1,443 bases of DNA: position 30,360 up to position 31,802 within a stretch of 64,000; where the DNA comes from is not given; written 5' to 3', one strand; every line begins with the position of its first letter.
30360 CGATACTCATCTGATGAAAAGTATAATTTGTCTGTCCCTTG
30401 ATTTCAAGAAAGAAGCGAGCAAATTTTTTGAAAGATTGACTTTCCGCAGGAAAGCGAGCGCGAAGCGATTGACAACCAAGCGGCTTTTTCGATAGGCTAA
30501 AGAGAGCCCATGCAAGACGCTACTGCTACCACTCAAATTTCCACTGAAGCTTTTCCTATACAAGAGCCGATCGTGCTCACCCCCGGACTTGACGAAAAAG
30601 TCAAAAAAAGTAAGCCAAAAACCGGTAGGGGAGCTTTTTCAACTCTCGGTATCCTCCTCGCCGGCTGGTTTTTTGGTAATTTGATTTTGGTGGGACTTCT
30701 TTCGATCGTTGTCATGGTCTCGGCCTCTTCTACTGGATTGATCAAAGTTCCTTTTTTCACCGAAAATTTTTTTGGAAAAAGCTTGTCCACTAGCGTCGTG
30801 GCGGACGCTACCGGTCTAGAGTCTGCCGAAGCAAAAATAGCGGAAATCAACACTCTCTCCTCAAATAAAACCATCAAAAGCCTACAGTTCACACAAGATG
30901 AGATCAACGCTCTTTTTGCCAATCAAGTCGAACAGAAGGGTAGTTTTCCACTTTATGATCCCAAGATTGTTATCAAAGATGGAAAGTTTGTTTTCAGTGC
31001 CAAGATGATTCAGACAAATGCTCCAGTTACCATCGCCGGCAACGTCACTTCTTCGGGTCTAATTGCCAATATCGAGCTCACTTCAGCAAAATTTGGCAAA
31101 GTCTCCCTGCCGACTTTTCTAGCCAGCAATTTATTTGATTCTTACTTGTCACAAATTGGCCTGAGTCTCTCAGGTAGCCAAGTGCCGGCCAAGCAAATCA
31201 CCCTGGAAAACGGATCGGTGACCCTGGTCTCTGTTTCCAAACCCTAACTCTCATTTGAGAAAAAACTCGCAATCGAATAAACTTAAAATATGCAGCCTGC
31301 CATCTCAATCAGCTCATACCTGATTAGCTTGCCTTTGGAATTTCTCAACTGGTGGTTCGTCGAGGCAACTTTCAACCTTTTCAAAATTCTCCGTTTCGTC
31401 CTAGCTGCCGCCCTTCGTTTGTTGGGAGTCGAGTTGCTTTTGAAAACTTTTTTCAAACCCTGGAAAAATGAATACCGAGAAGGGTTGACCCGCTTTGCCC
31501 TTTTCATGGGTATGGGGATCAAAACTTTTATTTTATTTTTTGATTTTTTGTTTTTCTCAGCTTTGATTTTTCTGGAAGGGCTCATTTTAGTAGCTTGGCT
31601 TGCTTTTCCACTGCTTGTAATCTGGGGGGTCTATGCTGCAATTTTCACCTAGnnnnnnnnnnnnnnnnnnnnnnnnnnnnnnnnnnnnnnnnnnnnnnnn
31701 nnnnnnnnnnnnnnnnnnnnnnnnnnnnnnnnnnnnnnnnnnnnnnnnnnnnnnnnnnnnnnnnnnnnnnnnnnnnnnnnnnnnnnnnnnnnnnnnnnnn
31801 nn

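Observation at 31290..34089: Membrane-anchored Clp/Hsp100 ATPase preceded by an overlapping small membrane-protein gene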

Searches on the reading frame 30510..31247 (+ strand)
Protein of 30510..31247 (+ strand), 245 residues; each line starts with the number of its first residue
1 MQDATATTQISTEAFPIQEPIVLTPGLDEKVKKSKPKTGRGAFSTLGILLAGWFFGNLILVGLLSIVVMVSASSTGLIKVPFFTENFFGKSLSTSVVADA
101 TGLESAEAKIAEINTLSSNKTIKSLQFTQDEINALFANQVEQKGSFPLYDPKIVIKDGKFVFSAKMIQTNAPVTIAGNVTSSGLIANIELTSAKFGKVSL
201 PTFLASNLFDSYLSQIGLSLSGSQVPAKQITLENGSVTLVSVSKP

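Call 3: search_protein_families(library=pfam, proteins=[window:30510-31247:+], max_evalue=0.01)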
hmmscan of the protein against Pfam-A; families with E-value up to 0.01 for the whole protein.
window:30510-31247:+ (245 aa): 0 families

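Call 4: search_protein_families(library=ncbifam, proteins=[window:30510-31247:+], max_evalue=0.01)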
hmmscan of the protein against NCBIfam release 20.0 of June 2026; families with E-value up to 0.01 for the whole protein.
window:30510-31247:+ (245 aa): 0 families

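Call 28: search_protein_families(library=pfam, proteins=[window:30510-31244:+], max_evalue=10)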
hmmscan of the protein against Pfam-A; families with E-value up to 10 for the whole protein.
window:30510-31244:+ (245 aa): 2 families
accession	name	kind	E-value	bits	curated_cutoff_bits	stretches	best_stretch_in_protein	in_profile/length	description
PF11833.13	CPP1-like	-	0.069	13.2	28.4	1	35-74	138-176/196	Protein CHAPERONE-LIKE PROTEIN OF POR1-like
PF13721.11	SecD-TM1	-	0.15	12.9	30.5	0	83-142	23-84/103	SecD export protein N-terminal TM region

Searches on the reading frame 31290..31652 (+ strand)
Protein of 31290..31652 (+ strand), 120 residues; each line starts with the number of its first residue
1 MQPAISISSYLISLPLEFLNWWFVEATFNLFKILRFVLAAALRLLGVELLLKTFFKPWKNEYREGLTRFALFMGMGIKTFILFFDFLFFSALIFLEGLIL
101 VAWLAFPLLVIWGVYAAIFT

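Call 3: search_protein_families(library=pfam, proteins=[window:31290-31652:+], max_evalue=0.01)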
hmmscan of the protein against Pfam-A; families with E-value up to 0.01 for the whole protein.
window:31290-31652:+ (120 aa): 0 families

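Call 4: search_protein_families(library=ncbifam, proteins=[window:31290-31652:+], max_evalue=0.01)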
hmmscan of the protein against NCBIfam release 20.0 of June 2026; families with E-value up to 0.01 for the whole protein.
window:31290-31652:+ (120 aa): 0 families

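Call 24: find_homologous_proteins(query=window:31290-31649:+, max_evalue=0.01)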
Query window:31290-31649:+ (120 aa): 67 proteins with E <= 0.01 among 93 candidates.
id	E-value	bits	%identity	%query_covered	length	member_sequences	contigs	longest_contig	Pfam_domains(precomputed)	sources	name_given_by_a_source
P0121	1.5e-67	244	100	100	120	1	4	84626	-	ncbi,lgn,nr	ncbi:MAG TPA: hypothetical protein VLE47_00440 [Candidatus Saccharimonadales bacterium]|nr:hypotheti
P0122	2.1e-55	204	80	100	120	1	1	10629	-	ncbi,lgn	-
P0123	3.6e-51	191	76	100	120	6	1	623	-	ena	-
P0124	4.2e-51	191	78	100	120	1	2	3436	-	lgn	-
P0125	1.2e-49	186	73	100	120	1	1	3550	-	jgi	jgi:hypothetical protein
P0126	3.6e-49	184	74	99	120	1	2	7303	-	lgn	-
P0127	6.6e-49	183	71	100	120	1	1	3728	-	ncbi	-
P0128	2.0e-48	182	73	100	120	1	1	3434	-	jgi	jgi:hypothetical protein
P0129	2.8e-47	178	73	100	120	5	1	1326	-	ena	-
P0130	4.3e-46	174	69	100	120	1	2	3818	-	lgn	-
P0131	7.9e-46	174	69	99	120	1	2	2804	-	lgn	-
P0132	5.3e-45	171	71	99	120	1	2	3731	-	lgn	-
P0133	1.9e-44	169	70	99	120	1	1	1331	-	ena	-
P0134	6.4e-42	161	63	100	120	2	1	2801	-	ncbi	-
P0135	2.5e-41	159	66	99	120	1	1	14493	-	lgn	-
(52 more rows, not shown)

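Call 28: search_protein_families(library=pfam, proteins=[window:31290-31649:+], max_evalue=10)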
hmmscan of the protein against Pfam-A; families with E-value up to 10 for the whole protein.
window:31290-31649:+ (120 aa): 1 family
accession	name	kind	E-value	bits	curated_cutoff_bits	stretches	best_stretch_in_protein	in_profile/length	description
PF05101.18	VirB3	-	1.7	9.4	23.9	1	64-114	7-54/84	Type IV secretory pathway, VirB3-like protein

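Call 45: predict_structure(alignment_id=A1)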
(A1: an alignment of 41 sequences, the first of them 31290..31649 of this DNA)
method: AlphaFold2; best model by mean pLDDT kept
length: 120 residues; sequences in the alignment: 41
mean_pLDDT: 87.8   pTM: 0.69
mean pLDDT of the five models: 87.8, 87.1, 83.8, 81.5, 80.5
residues with pLDDT >= 90: 66; 70-90: 42; 50-70: 11; < 50: 1
segments of 3 or more residues with pLDDT < 50: none
pLDDT, mean of each block of 10 residues (from residue 1): 71 88 95 96 90 77 72 88 96 97 93 89
secondary structure, 60 per line:
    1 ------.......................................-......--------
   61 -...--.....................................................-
elements in order: H7-45 H47-52 H67-119
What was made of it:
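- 31290..31652 (+): Gene for the 120-aa small membrane protein (HSX57725.1, 'hypothetical'), the conserved partner subunit. AF2 pLDDT 88, helices 7-45 and 67-119 (call 45).
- The small protein is modelled as two very long helices (call 45), which leaves its number of membrane passes open (2 or 3).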

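Call 53: search_protein_representatives(alignment_id=A1)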
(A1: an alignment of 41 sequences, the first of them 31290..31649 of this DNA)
Query: 41 sequences, 119 profile positions. Proteins with E-value up to 0.001 (for the whole library): 195; up to 1e-10: 45; up to 1e-30: 4. The best 150 are listed.
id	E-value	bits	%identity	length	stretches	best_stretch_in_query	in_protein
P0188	2.1e-33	131.2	-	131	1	7-114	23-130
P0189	1.3e-32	128.6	-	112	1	9-115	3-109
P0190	2.4e-31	124.5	-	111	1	8-114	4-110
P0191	6.4e-31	123.1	-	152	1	6-115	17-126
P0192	2.3e-30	121.3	-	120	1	1-119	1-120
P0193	3.8e-30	120.6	-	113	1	10-114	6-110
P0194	1.2e-29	119.0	-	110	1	8-114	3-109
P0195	1.3e-28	115.7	-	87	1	33-118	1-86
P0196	6.9e-28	113.3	-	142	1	11-114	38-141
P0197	2.5e-26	108.3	-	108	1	11-115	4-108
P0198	3.1e-26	108.0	-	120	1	3-113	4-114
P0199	3.8e-26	107.7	-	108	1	9-113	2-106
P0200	9.0e-25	103.3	-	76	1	12-77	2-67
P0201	2.2e-24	102.0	-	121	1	6-115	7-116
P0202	6.3e-23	97.4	-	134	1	10-113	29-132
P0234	6.9e-09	52.0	-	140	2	10-61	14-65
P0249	5.2e-07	46.0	-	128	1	11-115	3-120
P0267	6.0e-06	42.6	-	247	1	15-115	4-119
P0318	1.4e-04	38.2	-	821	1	16-115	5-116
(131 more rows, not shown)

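Call 55: search_protein_families(library=pfam, proteins=[P0318, P0267], max_evalue=0.001)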
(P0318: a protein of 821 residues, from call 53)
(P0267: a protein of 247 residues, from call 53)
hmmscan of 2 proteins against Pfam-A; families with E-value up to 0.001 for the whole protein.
P0318 (821 aa): 14 families
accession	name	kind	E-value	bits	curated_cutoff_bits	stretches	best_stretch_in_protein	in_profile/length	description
PF07724.20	AAA_2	-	1.6e-32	113.3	27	2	614-714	67-165/166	AAA domain (Cdc48 subfamily)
PF10431.15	ClpB_D2-small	-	6.8e-22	77.7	21.9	1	721-797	1-76/81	C-terminal, D2-small domain, of ClpB protein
PF00004.35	AAA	-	1.7e-14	54.8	21.2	2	573-672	2-110/131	ATPase family associated with various cellular activities (AAA)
PF17871.7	AAA_lid_9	-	1e-11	45.1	22.8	1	436-517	2-81/104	AAA lid domain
PF07728.20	AAA_5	-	1.8e-10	41.4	22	0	624-673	68-124/139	AAA domain (dynein-related subfamily)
PF13191.12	AAA_16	-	5.9e-08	33.8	32.6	1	275-321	1-50/167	AAA ATPase domain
PF05673.19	DUF815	-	1.2e-07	31.6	23.8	1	533-744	22-217/249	Protein of unknown function (DUF815)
PF20030.5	bpMoxR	-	1.5e-07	31.1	27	0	272-324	10-59/205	MoxR domain in the MoxR-vWA-beta-propeller ternary systems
PF20720.3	nSTAND3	-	3.3e-06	27.3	27.2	0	573-604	21-52/155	Novel STAND NTPase 3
PF13401.12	AAA_22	-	0.00011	22.9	27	0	573-619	9-55/130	AAA domain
PF00158.32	Sigma54_activat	-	0.00011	22.4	20.2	0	571-609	24-62/168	Sigma-54 interaction domain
PF05496.18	RuvB_N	-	0.00025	21.3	27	0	541-646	9-108/159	Holliday junction DNA helicase RuvB P-loop domain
PF01695.23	IstB_IS21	-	0.0003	20.8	24.1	0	573-592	96-115/238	IstB-like ATP binding protein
PF12775.13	AAA_7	-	0.0003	20.8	25.8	0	572-593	36-57/181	P-loop containing dynein motor region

P0267 (247 aa): 0 families

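Call 56: find_encoding_contigs(protein=P0234, flank=4000, max_places=2)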
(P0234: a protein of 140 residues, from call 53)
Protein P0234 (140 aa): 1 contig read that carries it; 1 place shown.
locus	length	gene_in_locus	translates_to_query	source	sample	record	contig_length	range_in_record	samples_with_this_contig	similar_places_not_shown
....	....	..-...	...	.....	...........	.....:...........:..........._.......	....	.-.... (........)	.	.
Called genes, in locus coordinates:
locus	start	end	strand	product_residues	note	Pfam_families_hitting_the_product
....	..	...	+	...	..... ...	-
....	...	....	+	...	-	?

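Call 57: find_encoding_contigs(protein=P0249, flank=4000, max_places=2)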
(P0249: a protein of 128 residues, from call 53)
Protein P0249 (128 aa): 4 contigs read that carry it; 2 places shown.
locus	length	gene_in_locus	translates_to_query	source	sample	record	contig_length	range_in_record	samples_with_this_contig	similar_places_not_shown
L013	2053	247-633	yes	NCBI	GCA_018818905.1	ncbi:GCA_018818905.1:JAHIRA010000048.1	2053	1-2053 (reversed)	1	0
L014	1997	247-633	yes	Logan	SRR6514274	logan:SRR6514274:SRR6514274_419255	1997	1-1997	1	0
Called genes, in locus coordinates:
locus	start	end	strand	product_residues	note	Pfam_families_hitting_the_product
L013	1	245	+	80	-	?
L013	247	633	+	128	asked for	-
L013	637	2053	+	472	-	PF13191:AAA_16 (weak), PF13481:AAA_25 (weak), PF00004:AAA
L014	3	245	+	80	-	?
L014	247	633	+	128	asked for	-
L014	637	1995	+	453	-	?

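Call 66: fold_search(model_id=the predicted structure, library=pdb)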
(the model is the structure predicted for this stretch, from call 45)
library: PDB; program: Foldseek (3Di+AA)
matches with E <= 10: 8; with E <= 0.001: 0
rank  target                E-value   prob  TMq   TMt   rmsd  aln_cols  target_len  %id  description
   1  9fv1_A                2.9e+00  0.44  0.55  0.16   5.0       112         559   16  MsbA in MSP1D1 (EPL:PC) Nanodisc inward-facing narrow open (released 2025-03-19)
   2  9g3d_B                4.1e+00  0.25  0.47  0.17   5.7       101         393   21  Cryo-EM structure of SbmA in the inward-facing-narrow conformation bound to 2 sybodies (released 2025-07-23)
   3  6lqo_L                7.0e+00  0.07  0.23  0.29  11.1        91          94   10  EBV tegument protein BBRF2/BSRF1 complex (released 2020-10-07)
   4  3r84_N                7.4e+00  0.08  0.29  0.37   6.4        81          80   18  Structure of the Mediator head subcomplex Med11/22 (released 2011-04-27)
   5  3r84_D                9.4e+00  0.06  0.29  0.38   6.4        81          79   18  Structure of the Mediator head subcomplex Med11/22 (released 2011-04-27)
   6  1ohh_MODEL_2_G        1.0e+01  0.08  0.34  0.43  10.9        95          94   16  BOVINE MITOCHONDRIAL F1-ATPASE complexed with the inhibitor protein IF1 (released 2003-06-09)
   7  3r84_F                1.0e+01  0.07  0.28  0.40   6.5        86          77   16  Structure of the Mediator head subcomplex Med11/22 (released 2011-04-27)
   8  9g3g_B                1.0e+01  0.06  0.28  0.13   6.2        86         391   15  Cryo-EM structure of SbmA in the inward-facing-occluded conformation in lipid nanodiscs (released 2025-07-23)
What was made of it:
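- Tried and rejected: Foldseek of the small-protein model against the PDB: no meaningful match (call 66).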

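Call 68: find_encoding_contigs(protein=P0318, flank=3000, max_places=2)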
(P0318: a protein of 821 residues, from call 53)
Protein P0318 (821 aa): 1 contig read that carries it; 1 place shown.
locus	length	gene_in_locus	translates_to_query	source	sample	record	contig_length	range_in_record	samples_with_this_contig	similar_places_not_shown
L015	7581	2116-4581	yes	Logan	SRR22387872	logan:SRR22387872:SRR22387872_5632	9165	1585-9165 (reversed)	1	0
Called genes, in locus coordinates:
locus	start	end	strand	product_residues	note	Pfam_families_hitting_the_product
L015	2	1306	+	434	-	?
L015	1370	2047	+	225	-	-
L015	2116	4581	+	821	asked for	PF05673:DUF815 (faint), PF13191:AAA_16 (faint), PF20030:bpMoxR (faint), PF07728:AAA_5 (faint), PF17871:AAA_lid_9, PF00004:AAA (weak), PF07724:AAA_2, PF10431:ClpB_D2-small, +1 more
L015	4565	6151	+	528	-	PF02511:Thy1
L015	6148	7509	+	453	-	PF08245:Mur_ligase_M, PF02875:Mur_ligase_C, PF27239:FOL3_C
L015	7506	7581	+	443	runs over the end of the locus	PF00464:SHMT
